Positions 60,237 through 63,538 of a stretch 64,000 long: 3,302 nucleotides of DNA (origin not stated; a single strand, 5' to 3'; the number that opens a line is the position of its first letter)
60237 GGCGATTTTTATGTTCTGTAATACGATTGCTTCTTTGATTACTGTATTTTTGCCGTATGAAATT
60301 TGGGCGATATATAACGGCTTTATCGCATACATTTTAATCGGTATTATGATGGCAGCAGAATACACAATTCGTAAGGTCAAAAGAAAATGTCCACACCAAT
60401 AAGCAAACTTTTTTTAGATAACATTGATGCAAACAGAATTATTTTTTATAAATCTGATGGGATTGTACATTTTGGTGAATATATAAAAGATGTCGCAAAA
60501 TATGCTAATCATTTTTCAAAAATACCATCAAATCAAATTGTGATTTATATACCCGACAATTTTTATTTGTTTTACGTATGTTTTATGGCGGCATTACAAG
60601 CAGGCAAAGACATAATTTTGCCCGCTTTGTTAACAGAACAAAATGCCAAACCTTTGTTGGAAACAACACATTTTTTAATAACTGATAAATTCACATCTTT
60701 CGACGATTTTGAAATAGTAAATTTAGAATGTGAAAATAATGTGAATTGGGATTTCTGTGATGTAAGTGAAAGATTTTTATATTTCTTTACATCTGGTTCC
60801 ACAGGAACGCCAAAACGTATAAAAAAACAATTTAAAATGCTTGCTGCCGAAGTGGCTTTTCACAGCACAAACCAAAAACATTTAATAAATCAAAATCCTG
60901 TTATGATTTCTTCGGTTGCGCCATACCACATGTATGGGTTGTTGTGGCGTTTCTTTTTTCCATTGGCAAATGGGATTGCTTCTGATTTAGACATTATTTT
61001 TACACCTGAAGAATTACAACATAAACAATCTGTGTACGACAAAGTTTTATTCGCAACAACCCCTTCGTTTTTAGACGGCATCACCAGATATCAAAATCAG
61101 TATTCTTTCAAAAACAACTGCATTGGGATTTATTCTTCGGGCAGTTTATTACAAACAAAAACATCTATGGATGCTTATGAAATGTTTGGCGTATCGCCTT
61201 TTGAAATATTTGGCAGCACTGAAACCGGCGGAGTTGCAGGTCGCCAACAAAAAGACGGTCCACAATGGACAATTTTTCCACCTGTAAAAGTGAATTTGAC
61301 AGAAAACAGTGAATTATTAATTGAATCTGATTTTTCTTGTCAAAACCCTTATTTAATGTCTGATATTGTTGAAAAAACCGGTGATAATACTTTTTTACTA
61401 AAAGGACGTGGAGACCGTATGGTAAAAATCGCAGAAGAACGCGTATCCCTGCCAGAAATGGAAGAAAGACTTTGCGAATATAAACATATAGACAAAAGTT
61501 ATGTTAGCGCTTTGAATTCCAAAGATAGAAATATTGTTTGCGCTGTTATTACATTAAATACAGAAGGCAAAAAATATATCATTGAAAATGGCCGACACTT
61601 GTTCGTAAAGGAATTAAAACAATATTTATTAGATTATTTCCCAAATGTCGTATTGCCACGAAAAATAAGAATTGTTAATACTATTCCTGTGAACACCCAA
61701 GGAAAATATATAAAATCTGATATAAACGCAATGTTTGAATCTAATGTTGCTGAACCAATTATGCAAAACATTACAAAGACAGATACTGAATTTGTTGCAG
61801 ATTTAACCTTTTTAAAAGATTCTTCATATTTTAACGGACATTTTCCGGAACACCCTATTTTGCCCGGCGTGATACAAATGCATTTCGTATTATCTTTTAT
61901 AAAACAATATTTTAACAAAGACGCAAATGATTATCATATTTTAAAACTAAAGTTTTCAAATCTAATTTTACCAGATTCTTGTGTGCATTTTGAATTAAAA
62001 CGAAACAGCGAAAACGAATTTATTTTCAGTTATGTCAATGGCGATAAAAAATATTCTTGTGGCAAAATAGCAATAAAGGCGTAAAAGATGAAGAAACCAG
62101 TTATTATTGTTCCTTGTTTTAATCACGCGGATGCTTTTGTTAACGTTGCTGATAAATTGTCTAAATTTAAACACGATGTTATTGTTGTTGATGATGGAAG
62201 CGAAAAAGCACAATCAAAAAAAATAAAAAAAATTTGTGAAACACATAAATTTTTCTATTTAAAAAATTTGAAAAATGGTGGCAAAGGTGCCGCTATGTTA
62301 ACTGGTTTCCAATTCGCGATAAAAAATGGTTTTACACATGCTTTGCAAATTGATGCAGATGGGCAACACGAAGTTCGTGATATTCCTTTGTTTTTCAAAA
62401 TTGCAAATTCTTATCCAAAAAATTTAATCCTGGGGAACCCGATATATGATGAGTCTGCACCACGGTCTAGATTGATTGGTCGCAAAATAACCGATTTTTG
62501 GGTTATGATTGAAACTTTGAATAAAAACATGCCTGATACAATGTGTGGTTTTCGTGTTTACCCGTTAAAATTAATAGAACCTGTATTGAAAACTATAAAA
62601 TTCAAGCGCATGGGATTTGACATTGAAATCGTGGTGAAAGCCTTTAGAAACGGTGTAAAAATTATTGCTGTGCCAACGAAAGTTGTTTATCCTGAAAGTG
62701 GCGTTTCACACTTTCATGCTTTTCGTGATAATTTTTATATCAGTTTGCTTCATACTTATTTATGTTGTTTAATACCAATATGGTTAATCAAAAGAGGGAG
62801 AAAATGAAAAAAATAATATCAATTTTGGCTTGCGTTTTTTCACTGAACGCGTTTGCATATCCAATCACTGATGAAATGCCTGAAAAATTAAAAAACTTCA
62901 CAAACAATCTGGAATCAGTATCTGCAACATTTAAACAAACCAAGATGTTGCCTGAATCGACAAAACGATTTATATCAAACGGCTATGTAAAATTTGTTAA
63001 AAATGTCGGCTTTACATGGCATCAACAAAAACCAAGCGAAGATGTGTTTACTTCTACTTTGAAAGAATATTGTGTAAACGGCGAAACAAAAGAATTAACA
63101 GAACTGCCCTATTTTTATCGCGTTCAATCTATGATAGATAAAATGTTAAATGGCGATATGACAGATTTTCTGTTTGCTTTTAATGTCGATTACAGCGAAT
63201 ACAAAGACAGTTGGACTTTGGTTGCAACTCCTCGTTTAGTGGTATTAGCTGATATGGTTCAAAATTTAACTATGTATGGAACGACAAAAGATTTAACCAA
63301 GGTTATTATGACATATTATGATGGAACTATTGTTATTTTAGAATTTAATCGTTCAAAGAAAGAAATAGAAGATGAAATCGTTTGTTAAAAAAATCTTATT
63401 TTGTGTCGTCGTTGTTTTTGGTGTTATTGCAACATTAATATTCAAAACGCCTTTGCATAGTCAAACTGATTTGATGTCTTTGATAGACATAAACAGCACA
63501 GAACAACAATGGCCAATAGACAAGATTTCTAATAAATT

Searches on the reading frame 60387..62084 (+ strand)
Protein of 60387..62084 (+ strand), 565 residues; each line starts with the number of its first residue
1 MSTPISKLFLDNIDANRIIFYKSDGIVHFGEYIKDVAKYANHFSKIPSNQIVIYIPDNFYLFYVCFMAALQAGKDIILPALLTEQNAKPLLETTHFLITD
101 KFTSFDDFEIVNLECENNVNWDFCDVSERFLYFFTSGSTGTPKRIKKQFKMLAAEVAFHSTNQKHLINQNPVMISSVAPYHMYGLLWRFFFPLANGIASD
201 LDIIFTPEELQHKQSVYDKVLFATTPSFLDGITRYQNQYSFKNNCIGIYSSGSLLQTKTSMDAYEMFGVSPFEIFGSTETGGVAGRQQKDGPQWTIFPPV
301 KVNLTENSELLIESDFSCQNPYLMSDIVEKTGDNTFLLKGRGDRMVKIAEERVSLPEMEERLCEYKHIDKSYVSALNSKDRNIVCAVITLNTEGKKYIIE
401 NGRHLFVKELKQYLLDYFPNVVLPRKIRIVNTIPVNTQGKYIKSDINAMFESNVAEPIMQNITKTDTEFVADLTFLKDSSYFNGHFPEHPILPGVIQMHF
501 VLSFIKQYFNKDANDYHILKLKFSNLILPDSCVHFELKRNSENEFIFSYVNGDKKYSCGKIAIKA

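Call 91: search_protein_families(library=pfam, proteins=[window:60387-62084:+], max_evalue=0.001)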
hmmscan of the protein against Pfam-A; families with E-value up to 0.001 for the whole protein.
window:60387-62084:+ (565 aa): 3 families
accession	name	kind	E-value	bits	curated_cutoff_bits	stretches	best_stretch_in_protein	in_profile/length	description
PF00501.34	AMP-binding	-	8.6e-13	48.3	29.9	1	131-286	166-329/384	AMP-binding enzyme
PF22818.2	ApeI-like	-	4.9e-07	30.5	28.5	1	466-546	13-93/119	ApeI dehydratase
PF07977.19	FabA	-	0.00065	19.8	23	0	471-506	29-64/138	FabA-like domain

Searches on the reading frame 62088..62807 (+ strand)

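Call 91: search_protein_families(library=pfam, proteins=[window:62088-62807:+], max_evalue=0.001)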
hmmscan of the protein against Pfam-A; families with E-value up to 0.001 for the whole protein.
window:62088-62807:+ (239 aa): 1 family
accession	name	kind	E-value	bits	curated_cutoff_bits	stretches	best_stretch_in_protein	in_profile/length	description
PF00535.33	Glycos_transf_2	-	3e-13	50.5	23.3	1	6-156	2-157/168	Glycosyl transferase family 2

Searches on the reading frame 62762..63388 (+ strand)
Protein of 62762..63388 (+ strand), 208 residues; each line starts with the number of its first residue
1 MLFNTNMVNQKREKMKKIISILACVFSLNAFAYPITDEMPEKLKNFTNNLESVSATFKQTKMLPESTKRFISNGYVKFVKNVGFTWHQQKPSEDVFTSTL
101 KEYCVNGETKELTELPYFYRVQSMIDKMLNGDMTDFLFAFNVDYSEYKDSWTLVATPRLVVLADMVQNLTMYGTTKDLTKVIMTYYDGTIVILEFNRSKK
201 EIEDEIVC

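Call 91: search_protein_families(library=pfam, proteins=[window:62762-63388:+], max_evalue=0.001)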
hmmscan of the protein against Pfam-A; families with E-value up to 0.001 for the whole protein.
window:62762-63388:+ (208 aa): 1 family
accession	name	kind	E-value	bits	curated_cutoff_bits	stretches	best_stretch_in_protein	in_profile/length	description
PF03548.22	LolA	-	2.9e-05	24.3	23.6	1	49-161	2-115/165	Outer membrane lipoprotein carrier protein LolA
